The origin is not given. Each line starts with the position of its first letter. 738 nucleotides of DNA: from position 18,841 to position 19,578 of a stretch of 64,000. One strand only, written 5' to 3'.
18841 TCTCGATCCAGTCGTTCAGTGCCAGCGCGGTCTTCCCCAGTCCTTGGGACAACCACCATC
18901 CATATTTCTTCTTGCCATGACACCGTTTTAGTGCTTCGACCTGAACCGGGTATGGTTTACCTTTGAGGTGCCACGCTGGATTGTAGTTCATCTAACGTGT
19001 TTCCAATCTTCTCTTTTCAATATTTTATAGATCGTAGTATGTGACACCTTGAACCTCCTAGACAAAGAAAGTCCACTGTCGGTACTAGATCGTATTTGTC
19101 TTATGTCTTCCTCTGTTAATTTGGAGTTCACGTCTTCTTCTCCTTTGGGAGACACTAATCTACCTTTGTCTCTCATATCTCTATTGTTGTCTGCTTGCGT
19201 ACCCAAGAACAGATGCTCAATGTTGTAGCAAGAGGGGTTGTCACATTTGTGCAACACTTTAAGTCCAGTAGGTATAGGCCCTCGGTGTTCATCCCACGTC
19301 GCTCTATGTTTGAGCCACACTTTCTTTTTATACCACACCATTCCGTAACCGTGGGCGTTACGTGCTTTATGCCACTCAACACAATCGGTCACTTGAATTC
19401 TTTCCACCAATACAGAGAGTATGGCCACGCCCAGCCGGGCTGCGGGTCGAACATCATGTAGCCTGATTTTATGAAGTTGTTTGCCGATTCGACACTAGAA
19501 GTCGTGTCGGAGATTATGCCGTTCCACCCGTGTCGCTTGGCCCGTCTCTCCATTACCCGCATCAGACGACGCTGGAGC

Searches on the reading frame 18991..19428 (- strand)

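Call 70: search_protein_families(library=pfam, proteins=[window:18991-19428:-], max_evalue=0.01)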
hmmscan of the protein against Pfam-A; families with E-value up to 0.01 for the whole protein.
window:18991-19428:- (146 aa): 3 families
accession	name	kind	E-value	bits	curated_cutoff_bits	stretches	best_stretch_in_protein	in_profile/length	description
PF13392.12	HNH_3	-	8.3e-14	51.4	24.8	1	40-83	3-46/46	HNH endonuclease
PF05551.17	zf-His_Me_endon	-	0.0016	19.1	27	1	55-83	64-92/131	Zinc-binding loop region of homing endonuclease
PF13936.12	HTH_38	-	0.0029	17.7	27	1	102-139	3-43/44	Helix-turn-helix domain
